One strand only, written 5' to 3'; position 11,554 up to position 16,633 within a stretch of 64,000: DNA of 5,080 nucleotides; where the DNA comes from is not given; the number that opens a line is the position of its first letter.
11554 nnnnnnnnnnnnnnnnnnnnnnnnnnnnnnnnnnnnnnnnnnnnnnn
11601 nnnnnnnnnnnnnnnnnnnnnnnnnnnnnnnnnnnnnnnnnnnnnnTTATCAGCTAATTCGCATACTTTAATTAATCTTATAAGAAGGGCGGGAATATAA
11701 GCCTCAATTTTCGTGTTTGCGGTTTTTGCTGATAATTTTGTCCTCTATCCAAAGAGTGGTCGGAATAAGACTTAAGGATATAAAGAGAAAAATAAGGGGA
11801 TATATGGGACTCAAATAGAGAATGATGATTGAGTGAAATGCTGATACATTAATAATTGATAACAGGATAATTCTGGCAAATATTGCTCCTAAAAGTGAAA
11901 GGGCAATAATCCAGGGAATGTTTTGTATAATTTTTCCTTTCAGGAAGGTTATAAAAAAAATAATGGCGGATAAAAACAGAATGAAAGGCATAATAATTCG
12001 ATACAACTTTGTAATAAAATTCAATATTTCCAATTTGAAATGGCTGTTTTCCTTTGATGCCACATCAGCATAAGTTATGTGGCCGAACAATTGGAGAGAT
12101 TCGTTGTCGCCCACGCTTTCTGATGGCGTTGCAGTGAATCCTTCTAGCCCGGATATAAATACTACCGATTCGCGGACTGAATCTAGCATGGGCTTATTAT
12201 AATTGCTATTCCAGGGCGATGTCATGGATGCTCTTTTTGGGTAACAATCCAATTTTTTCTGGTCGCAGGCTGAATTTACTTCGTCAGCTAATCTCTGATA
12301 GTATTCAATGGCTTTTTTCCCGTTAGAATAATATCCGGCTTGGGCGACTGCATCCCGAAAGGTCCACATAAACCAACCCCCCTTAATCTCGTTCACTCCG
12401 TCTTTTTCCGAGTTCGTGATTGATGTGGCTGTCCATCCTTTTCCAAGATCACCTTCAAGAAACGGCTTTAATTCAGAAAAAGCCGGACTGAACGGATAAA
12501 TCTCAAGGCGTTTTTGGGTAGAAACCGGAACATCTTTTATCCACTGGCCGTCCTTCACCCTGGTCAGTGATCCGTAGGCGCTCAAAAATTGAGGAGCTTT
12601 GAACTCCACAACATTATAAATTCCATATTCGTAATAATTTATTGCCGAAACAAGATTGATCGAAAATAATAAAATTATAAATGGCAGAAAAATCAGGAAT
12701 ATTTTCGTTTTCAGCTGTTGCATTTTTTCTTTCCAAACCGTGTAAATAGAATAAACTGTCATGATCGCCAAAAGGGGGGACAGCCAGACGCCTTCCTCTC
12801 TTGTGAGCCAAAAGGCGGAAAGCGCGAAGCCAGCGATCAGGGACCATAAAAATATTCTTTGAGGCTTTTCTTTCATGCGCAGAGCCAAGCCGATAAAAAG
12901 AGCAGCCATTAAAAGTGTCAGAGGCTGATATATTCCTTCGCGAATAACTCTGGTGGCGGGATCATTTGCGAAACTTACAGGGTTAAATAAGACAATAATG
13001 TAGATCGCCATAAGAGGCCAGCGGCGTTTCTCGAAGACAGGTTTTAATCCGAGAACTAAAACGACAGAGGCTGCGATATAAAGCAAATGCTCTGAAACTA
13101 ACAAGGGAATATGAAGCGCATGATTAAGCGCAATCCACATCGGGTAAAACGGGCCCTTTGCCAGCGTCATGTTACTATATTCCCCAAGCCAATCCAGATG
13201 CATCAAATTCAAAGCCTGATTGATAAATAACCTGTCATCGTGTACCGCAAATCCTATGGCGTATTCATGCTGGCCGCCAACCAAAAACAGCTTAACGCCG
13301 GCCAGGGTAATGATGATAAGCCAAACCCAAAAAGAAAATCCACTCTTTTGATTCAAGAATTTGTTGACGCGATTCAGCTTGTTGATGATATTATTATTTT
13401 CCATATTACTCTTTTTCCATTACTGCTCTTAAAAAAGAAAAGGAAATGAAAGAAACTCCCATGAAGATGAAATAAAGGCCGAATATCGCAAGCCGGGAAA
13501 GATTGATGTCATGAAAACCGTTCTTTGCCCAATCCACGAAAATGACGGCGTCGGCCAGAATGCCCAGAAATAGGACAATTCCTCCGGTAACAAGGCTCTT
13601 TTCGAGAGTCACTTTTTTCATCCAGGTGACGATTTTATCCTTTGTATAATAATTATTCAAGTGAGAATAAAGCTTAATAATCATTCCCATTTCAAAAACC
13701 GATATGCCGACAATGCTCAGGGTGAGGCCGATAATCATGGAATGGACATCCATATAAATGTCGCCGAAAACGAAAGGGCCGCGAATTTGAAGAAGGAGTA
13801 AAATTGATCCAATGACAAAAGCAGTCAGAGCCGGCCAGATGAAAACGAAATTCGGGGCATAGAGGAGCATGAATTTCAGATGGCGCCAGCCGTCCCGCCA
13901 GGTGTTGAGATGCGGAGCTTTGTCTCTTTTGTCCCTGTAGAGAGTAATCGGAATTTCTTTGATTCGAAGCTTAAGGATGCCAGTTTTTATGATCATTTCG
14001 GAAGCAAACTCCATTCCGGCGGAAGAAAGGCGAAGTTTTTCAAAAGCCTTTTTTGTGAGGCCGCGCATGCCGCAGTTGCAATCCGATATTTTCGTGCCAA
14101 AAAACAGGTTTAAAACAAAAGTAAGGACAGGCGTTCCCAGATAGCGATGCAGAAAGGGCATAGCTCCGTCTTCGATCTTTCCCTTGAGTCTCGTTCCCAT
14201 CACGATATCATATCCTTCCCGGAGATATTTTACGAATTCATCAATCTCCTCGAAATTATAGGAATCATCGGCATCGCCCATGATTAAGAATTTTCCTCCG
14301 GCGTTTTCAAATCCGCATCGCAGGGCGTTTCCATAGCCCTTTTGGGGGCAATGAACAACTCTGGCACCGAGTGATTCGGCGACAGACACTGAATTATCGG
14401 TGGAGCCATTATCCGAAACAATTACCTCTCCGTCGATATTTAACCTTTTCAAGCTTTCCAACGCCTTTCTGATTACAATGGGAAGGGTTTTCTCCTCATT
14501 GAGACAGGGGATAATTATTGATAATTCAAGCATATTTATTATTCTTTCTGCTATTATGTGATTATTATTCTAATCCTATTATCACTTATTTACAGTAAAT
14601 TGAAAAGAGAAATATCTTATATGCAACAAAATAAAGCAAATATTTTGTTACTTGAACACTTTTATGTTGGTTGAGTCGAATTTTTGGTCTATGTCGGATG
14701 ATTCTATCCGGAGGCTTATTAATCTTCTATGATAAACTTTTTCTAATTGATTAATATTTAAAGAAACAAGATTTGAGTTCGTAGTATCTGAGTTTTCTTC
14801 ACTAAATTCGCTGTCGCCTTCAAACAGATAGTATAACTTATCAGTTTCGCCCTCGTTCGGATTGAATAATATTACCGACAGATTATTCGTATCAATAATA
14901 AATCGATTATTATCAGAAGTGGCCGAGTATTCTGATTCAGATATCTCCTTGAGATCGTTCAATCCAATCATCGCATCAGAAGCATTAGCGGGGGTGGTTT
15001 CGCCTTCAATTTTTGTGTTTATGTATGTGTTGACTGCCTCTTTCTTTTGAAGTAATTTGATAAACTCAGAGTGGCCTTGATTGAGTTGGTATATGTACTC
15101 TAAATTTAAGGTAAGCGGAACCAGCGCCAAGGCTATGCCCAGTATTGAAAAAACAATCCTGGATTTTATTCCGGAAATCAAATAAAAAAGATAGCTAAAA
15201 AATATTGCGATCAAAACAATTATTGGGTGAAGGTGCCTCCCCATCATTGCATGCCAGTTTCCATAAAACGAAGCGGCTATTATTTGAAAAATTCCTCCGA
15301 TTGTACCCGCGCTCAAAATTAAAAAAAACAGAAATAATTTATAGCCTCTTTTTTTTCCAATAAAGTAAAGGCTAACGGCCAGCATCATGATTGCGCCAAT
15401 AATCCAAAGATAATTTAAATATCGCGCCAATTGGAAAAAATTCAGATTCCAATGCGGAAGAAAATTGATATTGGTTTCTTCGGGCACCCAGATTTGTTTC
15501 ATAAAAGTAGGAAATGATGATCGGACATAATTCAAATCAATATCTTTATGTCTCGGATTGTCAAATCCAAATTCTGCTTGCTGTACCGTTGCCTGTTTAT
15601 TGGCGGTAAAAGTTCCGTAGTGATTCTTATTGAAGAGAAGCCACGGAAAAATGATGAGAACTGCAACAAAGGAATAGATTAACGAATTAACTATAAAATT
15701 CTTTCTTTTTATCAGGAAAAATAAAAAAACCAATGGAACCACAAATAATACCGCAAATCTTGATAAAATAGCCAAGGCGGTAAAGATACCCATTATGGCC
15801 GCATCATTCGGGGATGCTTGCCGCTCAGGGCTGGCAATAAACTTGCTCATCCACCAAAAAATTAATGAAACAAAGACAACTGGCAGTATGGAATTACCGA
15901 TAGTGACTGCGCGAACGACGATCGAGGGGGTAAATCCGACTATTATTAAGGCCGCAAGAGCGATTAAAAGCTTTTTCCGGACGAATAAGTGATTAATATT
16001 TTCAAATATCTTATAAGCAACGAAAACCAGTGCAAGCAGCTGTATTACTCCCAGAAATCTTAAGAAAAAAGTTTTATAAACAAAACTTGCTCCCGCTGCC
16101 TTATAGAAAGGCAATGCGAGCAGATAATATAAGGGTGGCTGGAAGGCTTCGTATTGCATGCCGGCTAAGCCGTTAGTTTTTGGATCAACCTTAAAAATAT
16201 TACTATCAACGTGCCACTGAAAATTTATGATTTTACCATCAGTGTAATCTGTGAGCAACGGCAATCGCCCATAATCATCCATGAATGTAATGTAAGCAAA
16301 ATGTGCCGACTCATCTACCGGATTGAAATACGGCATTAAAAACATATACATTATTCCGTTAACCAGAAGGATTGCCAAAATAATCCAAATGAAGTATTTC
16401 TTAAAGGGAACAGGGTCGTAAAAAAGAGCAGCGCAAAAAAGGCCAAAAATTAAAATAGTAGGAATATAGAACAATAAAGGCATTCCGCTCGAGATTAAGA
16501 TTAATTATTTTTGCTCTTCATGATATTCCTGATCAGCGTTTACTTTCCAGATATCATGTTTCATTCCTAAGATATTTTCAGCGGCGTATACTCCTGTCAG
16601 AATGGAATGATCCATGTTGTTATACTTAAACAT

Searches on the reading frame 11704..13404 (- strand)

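Call 5: search_protein_families(library=pfam, proteins=[window:11704-13404:-], max_evalue=0.01)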
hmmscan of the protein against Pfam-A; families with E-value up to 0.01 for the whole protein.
window:11704-13404:- (566 aa): 0 families

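Call 6: search_protein_families(library=ncbifam, proteins=[window:11704-13404:-], max_evalue=0.01)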
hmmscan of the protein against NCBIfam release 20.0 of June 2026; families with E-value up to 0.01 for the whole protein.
window:11704-13404:- (566 aa): 0 families

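Call 22: search_protein_families(library=pfam, proteins=[window:11704-13404:-], max_evalue=5)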
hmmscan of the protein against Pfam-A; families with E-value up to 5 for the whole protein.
window:11704-13404:- (566 aa): 2 families
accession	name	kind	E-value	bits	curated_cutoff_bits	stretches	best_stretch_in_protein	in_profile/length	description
PF15012.11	DUF4519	-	0.023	15.2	27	1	457-489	20-52/56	Domain of unknown function (DUF4519)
PF19117.5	Mim2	-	0.043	13.9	27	1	224-243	7-26/45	Mitochondrial import 2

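Call 55: search_protein_families(library=ncbifam, proteins=[window:11704-13404:-], max_evalue=0.1)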
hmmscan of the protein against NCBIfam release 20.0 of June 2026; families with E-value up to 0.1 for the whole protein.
window:11704-13404:- (566 aa): 0 families

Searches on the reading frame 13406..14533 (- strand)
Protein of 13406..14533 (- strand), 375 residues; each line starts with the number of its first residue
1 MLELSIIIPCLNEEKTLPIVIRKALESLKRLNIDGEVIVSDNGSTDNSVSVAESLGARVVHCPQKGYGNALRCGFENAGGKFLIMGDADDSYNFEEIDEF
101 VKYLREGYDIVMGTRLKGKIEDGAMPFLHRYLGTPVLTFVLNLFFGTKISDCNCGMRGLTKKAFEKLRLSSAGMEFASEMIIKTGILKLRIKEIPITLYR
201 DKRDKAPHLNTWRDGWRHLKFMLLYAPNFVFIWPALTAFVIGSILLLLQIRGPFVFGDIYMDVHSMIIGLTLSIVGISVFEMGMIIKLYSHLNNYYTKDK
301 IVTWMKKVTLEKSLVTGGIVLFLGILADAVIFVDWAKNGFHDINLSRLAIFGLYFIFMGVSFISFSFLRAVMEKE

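Call 5: search_protein_families(library=pfam, proteins=[window:13406-14533:-], max_evalue=0.01)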
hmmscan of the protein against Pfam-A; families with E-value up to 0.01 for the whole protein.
window:13406-14533:- (375 aa): 3 families
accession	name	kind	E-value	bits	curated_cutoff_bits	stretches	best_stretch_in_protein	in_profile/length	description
PF00535.33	Glycos_transf_2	-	2.8e-30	105.9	23.3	1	5-167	1-167/168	Glycosyl transferase family 2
PF13641.12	Glyco_tranf_2_3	-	0.00063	20.3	27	1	4-114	3-121/230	Glycosyltransferase like family 2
PF10111.15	Glyco_tranf_2_2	-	0.0097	15.9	27.3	0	5-102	1-104/276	Glycosyltransferase like family 2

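Call 6: search_protein_families(library=ncbifam, proteins=[window:13406-14533:-], max_evalue=0.01)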
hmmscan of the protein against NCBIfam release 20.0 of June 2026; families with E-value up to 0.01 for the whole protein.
window:13406-14533:- (375 aa): 14 families
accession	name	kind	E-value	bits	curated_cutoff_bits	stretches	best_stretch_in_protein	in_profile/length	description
TIGR04182.1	glyco_TIGR04182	equivalog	1.3e-36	126.5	325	1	4-292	2-285/293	S-layer glycoprotein N-glycosyltransferase AglJ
NF041391.1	DPhHxTase_Halo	equivalog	7.8e-24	83.8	375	1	23-204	12-188/213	dolichyl-phosphate hexose transferase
NF058614.1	PPMAGASynPpgS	equivalog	1.8e-19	70.1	370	1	6-199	4-198/226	polyprenyl-phospho-N-acetylgalactosaminyl synthase PpgS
TIGR04283.1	glyco_like_mftF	equivalog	1.1e-15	57.9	182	1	4-98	1-91/221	TIGR04283 family arsenosugar biosynthesis glycosyltransferase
NF007986.1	PRK10714.1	equivalog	2.5e-14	53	529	1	4-157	8-162/316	undecaprenyl-phosphate 4-deoxy-4-formamido-L-arabinose transferase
NF010496.0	PRK13915.1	equivalog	7e-10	38.5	262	1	3-88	32-125/307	glucosyl-3-phosphoglycerate synthase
NF047588.1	GlcsyltransPgfSStrep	equivalog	7.7e-10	38.5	500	1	3-167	2-167/308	glycosyltransferase PgfS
NF007482.0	PRK10073.1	equivalog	1.9e-08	33.7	423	1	3-92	7-98/334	glycosyltransferase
NF050050.1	ProtGlycPglI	equivalog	3.1e-06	26.8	500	1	3-116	3-120/306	GalNAc(5)-diNAcBac-PP-undecaprenol beta-1,3-glucosyltransferase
TIGR03937.1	PgaC_IcaA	equivalog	6.5e-06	25.4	422.3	1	4-92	47-138/407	poly-beta-1,6-N-acetyl-D-glucosamine synthase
NF038302.1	EPS_HpsE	equivalog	2e-05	23.7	300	1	3-89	2-96/307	hormogonium polysaccharide biosynthesis glycosyltransferase HpsE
TIGR04440.1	glyco_TIGR04440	domain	2.6e-05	24.1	70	1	4-112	2-116/215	TIGR00180 family glycosyltransferase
NF041875.1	EPS_EpsD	equivalog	0.00032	20.2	370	1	4-126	1-126/325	exopolysaccharide biosynthesis glycosyltransferase EpsD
NF047683.1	TeichurnBiosyTuaG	equivalog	0.0011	18.7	400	1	4-106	8-113/252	teichuronic acid biosynthesis protein TuaG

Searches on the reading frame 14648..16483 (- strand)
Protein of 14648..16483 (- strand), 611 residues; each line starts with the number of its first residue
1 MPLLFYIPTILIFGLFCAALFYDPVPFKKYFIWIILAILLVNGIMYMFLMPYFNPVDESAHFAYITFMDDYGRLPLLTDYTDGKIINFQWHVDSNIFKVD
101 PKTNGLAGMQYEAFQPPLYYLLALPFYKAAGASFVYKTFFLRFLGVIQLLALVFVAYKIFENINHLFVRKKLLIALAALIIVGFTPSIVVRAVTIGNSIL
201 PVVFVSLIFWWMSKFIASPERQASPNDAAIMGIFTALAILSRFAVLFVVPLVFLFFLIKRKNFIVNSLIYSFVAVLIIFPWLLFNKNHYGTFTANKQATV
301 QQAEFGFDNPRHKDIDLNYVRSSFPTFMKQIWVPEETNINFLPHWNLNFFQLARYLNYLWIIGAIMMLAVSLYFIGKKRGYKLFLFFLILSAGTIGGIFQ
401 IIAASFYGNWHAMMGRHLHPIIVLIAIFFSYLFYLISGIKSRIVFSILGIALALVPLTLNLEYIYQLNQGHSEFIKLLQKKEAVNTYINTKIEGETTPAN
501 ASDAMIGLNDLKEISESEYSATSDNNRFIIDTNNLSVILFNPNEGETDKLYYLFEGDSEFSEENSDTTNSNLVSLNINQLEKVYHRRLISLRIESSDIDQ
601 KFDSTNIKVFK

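Call 7: search_protein_families(library=pfam, proteins=[window:14648-16483:-], max_evalue=0.001)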
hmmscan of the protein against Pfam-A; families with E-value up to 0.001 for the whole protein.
window:14648-16483:- (611 aa): 0 families

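Call 22: search_protein_families(library=pfam, proteins=[window:14648-16483:-], max_evalue=5)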
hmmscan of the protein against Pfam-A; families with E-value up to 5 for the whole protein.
window:14648-16483:- (611 aa): 1 family
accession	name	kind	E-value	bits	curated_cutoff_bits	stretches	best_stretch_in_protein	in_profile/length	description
PF04932.20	Wzy_C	-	0.0032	17.7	31.7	2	229-303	3-77/149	O-Antigen ligase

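Call 55: search_protein_families(library=ncbifam, proteins=[window:14648-16483:-], max_evalue=0.1)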
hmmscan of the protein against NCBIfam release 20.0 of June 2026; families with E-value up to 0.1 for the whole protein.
window:14648-16483:- (611 aa): 1 family
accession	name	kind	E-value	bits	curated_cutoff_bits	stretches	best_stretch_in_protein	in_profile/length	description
NF047440.1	LA3751_2_3_fam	subfamily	0.00011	21.1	200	1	125-292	82-247/460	LA_3751/LA_3752 family putative glycosyltransferase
